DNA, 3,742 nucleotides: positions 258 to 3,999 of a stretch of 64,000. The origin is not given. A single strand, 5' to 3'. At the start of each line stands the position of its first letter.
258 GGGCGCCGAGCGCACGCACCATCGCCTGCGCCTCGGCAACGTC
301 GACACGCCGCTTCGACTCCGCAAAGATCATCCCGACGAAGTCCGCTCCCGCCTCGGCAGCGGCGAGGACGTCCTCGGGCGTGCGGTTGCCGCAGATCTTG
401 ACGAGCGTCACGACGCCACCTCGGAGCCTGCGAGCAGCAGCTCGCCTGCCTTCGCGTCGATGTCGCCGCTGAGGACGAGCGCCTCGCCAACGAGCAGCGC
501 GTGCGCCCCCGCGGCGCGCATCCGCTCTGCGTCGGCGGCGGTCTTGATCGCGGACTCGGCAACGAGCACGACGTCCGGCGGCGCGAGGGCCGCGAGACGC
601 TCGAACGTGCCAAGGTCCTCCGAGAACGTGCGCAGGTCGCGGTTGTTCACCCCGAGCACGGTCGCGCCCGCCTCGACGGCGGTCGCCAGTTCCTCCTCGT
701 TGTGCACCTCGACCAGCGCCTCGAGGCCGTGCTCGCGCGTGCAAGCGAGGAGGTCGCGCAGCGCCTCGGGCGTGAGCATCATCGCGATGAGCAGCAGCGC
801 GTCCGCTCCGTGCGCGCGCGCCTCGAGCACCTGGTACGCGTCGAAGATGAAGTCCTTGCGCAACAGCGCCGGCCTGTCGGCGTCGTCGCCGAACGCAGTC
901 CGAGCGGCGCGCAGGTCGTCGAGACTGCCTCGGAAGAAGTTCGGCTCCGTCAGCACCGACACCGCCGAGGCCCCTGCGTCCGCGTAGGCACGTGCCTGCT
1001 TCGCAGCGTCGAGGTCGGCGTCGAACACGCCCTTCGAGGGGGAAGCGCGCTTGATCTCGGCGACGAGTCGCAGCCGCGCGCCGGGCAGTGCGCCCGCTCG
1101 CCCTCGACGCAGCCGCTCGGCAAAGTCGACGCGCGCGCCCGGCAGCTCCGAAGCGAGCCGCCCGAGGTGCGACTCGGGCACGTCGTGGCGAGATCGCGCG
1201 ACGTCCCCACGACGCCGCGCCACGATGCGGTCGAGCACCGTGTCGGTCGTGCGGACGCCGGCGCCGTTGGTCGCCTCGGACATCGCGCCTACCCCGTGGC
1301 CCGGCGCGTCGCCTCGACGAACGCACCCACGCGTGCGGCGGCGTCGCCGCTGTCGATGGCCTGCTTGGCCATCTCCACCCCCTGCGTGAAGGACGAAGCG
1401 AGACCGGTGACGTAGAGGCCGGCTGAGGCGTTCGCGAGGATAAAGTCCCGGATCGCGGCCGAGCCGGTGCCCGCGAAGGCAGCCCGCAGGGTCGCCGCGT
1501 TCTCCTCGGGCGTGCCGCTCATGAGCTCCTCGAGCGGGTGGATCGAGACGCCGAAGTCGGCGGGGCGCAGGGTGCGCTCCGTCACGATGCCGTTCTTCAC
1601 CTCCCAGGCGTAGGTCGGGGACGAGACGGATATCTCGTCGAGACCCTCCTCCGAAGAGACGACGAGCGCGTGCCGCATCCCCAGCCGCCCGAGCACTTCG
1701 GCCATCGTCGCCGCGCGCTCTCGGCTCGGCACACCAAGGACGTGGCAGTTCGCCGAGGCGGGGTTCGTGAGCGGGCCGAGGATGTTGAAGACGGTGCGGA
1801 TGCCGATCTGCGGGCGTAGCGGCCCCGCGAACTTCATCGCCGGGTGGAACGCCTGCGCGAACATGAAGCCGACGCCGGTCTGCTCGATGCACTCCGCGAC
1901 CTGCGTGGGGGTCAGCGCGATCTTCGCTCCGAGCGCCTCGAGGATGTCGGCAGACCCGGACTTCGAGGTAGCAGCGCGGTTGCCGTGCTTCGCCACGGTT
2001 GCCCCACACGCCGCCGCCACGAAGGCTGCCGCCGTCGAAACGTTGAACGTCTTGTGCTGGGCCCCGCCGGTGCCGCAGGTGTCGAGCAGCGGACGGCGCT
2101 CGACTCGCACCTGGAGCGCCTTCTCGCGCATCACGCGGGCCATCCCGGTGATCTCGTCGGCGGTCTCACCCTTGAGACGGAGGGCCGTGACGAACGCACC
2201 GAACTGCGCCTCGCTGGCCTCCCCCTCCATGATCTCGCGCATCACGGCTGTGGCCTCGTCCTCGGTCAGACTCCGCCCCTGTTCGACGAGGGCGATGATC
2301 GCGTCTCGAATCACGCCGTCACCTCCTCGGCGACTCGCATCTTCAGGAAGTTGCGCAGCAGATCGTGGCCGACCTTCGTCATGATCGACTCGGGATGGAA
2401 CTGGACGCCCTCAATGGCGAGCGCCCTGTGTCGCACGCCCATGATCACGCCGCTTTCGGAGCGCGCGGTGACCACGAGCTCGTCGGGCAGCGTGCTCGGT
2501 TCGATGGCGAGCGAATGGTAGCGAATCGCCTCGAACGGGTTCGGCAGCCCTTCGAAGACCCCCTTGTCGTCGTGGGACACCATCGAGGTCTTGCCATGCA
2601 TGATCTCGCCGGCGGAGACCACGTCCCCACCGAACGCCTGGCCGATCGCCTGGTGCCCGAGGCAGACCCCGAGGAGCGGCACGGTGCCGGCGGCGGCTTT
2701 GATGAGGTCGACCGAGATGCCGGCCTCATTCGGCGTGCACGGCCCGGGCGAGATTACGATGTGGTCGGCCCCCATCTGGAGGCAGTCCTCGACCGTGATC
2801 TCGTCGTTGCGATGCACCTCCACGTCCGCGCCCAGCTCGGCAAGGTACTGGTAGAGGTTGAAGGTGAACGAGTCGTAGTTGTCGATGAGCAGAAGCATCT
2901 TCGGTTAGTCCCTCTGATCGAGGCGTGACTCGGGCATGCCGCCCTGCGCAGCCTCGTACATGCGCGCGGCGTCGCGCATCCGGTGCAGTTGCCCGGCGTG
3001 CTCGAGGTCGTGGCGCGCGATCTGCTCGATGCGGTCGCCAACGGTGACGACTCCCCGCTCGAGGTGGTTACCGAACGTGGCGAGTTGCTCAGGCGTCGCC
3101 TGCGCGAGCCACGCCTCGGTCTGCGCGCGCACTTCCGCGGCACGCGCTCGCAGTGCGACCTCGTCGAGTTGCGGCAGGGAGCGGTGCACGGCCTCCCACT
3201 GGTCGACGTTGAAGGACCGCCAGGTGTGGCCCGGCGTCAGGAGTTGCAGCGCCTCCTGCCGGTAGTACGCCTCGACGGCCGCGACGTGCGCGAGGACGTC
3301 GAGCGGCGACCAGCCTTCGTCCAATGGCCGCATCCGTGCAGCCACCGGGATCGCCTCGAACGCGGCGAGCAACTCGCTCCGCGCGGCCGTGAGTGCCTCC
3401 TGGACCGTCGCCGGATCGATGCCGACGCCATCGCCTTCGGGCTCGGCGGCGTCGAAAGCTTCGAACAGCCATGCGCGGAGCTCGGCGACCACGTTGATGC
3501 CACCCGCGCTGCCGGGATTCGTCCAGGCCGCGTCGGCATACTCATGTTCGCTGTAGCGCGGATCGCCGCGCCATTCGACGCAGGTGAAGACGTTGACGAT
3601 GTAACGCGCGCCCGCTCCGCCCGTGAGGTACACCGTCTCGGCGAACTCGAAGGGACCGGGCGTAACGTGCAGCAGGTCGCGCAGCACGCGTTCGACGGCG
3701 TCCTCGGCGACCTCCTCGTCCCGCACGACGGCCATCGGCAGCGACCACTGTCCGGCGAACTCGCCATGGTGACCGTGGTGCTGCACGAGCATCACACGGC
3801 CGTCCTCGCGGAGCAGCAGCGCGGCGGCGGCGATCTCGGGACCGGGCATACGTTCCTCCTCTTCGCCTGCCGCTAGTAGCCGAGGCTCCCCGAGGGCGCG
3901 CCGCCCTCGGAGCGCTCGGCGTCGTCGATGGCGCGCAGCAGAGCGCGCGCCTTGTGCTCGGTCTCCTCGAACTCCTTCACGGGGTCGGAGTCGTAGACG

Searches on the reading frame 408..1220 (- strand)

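Call 10: search_protein_families(library=ncbifam, proteins=[window:408-1220:-])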
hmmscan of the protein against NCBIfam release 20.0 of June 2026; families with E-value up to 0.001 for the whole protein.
window:408-1220:- (270 aa): 15 families
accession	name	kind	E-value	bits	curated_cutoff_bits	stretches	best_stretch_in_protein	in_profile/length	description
NF001377.0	PRK00278.2-4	equivalog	2.6e-77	259.5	260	1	4-261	12-255/259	indole-3-glycerol phosphate synthase TrpC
NF001370.0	PRK00278.1-2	equivalog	1.5e-68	230.9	348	1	2-263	11-262/266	indole-3-glycerol phosphate synthase TrpC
NF001369.0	PRK00278.1-1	equivalog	1.7e-68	230.7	329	1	42-268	43-264/271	indole-3-glycerol phosphate synthase TrpC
NF001373.0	PRK00278.1-6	equivalog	4.4e-66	222.7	317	1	2-262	11-261/263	indole-3-glycerol phosphate synthase TrpC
NF001378.0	PRK00278.2-5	equivalog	1.6e-59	201.3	360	1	3-257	10-254/263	indole-3-glycerol phosphate synthase TrpC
NF001371.0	PRK00278.1-3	equivalog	2.4e-58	197.5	307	1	49-261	44-251/255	indole-3-glycerol phosphate synthase TrpC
NF001372.0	PRK00278.1-4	subfamily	2.6e-58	197.4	370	1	6-261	42-291/295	indole-3-glycerol phosphate synthase TrpC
NF001376.0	PRK00278.2-3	equivalog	6.7e-58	196.1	284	1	42-261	36-251/255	indole-3-glycerol phosphate synthase TrpC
NF001375.0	PRK00278.2-2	equivalog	1.7e-57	194.7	360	1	46-254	36-240/255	indole-3-glycerol phosphate synthase TrpC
NF006945.0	PRK09427.1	equivalog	2.4e-56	191.2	380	1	42-264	45-260/461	bifunctional indole-3-glycerol-phosphate synthase TrpC/phosphoribosylanthranilate isomerase TrpF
NF041303.1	Indglycph_syn_Halo_TrpC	equivalog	2.5e-53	180.9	380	1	47-259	44-246/250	indole-3-glycerol phosphate synthase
NF010375.0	PRK13802.1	equivalog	3.4e-49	167.6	1386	1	51-268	51-263/695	bifunctional indole-3-glycerol phosphate synthase/tryptophan synthase subunit beta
NF010562.0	PRK13957.1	equivalog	1.1e-48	165.6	414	1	49-255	45-245/252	indole-3-glycerol-phosphate synthase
NF001374.0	PRK00278.2-1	equivalog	1.3e-38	132.8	258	1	52-249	48-238/249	indole-3-glycerol phosphate synthase TrpC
NF002231.0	PRK01130.1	subfamily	0.00035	19.7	189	0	153-248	114-213/230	putative N-acetylmannosamine-6-phosphate 2-epimerase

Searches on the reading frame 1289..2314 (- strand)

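Call 10: search_protein_families(library=ncbifam, proteins=[window:1289-2314:-])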
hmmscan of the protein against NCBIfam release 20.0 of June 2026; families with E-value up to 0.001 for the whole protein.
window:1289-2314:- (341 aa): 13 families
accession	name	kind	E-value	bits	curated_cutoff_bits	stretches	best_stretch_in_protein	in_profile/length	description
TIGR01245.1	trpD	equivalog_domain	2.2e-123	411.8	199.05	1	12-333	6-328/330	anthranilate phosphoribosyltransferase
NF011201.0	PRK14607.1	equivalog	7.4e-110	368.1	670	1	7-338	199-530/534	bifunctional anthranilate synthase component II/anthranilate phosphoribosyltransferase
NF007073.0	PRK09522.1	equivalog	1.8e-62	212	738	1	6-332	203-527/531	bifunctional anthranilate synthase glutamate amidotransferase component TrpG/anthranilate phosphoribosyltransferase TrpD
NF006564.0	PRK09071.1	equivalog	2.3e-34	118.9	257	1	12-250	26-263/335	glycosyl transferase family protein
NF005635.0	PRK07394.1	equivalog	1.5e-30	106.6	287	1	13-332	19-340/348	hypothetical protein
NF006005.0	PRK08136.1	equivalog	1.4e-21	77.2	185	1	12-224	16-230/314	DNA-binding protein YbiB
NF003338.0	PRK04350.1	subfamily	3.4e-18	65.3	434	1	12-148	101-234/502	thymidine phosphorylase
TIGR03327.1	AMP_phos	equivalog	1.5e-17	63.3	535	1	11-151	95-232/500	AMP phosphorylase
TIGR02645.1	ARCH_P_rylase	hypoth_equivalog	6.1e-16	57.9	434.6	1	12-151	95-231/493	putative thymidine phosphorylase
TIGR02644.1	Y_phosphoryl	subfamily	2.9e-14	52.7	409.05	1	6-151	4-149/417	pyrimidine-nucleoside phosphorylase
NF004490.0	PRK05820.1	equivalog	7.1e-14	51.3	269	1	5-150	7-152/439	thymidine phosphorylase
TIGR02643.1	T_phosphoryl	equivalog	5.3e-09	35.5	570.7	1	2-150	2-152/437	thymidine phosphorylase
NF004747.0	PRK06078.1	equivalog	6.5e-06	25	559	1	6-149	6-149/434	pyrimidine-nucleoside phosphorylase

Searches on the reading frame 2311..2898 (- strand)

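Call 10: search_protein_families(library=ncbifam, proteins=[window:2311-2898:-])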
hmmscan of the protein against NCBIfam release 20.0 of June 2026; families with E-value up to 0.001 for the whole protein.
window:2311-2898:- (195 aa): 24 families
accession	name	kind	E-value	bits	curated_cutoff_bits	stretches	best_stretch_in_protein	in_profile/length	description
NF011201.0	PRK14607.1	equivalog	6e-89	299.1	670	1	1-188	1-189/534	bifunctional anthranilate synthase component II/anthranilate phosphoribosyltransferase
NF005799.0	PRK07649.1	equivalog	1.2e-85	286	327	1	1-188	1-188/195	aminodeoxychorismate/anthranilate synthase component II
NF005946.0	PRK08007.1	equivalog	6.3e-85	283.4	332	1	1-186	1-186/187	aminodeoxychorismate synthase component 2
NF005849.0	PRK07765.1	equivalog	1.6e-83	279.3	308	1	2-187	3-191/219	aminodeoxychorismate/anthranilate synthase component II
NF005271.0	PRK06774.1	equivalog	6.6e-83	276.8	340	1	1-186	1-190/191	aminodeoxychorismate synthase component II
TIGR00566.1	trpG_papA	subfamily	1.2e-78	263.3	121.05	1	1-186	1-191/192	glutamine amidotransferase of anthranilate synthase or aminodeoxychorismate synthase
NF006462.0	PRK08857.1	equivalog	1.2e-78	263.2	345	1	1-186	1-191/193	aminodeoxychorismate/anthranilate synthase component II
NF041322.1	Anth_synII_Halo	equivalog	5.4e-55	186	320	1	4-187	1-189/190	anthranilate synthase component II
NF010081.0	PRK13566.1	equivalog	6.4e-50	170.2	645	1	2-190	531-722/729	anthranilate synthase component I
NF007073.0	PRK09522.1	equivalog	5.8e-48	164.1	738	1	2-186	4-188/531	bifunctional anthranilate synthase glutamate amidotransferase component TrpG/anthranilate phosphoribosyltransferase TrpD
NF005367.0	PRK06895.1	equivalog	7.7e-45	153.1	265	1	2-187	4-188/190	anthranilate synthase component II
TIGR01815.1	TrpE-clade3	equivalog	1.2e-43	149.1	739.15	1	2-183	519-703/717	anthranilate synthase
TIGR01823.1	PabB-fungal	equivalog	8.8e-35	120.1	442.55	1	2-192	8-208/742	aminodeoxychorismate synthase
NF004169.0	PRK05637.1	equivalog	1.3e-32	113.1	332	1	3-182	6-200/210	anthranilate synthase component II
NF001975.0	PRK00758.1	equivalog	9e-31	106.9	198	1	2-187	4-181/185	GMP synthase subunit A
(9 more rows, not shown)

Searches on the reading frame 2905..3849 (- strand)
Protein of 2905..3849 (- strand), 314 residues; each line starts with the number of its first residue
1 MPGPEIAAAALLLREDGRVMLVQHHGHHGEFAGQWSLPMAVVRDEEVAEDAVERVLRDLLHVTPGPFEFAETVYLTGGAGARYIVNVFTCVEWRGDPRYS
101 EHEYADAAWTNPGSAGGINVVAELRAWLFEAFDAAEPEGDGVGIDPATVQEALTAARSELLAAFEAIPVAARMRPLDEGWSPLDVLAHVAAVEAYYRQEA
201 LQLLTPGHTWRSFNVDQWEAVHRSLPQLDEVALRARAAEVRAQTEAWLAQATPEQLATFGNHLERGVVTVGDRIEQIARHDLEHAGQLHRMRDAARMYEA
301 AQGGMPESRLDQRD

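Call 10: search_protein_families(library=ncbifam, proteins=[window:2905-3681:-])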
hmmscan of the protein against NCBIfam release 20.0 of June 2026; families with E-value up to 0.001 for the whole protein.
window:2905-3681:- (258 aa): 0 families

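Call 42: search_protein_families(library=pfam, proteins=[window:2905-3681:-], max_evalue=0.01)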
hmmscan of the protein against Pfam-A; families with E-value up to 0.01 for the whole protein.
window:2905-3681:- (258 aa): 2 families
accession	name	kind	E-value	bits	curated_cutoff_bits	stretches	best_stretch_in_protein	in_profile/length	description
PF12867.12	DinB_2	-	1.2e-12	48.8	24.8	1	96-232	1-128/128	DinB superfamily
PF04978.18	MST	-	5.1e-06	27.4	27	1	93-238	2-146/149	Mycothiol-S-transferase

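Call 53: search_protein_families(library=pfam, proteins=[window:2905-3849:-], max_evalue=0.01)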
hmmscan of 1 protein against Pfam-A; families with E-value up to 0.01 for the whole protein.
window:2905-3849:- (314 aa): 3 families
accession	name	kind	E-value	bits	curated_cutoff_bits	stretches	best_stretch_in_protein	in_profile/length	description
PF12867.12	DinB_2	-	1.2e-12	48.9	24.8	1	152-288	1-128/128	DinB superfamily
PF00293.34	NUDIX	-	1.5e-06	28.7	21.1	1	5-115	3-118/134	NUDIX domain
PF04978.18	MST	-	6.9e-06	27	27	1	149-294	2-146/149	Mycothiol-S-transferase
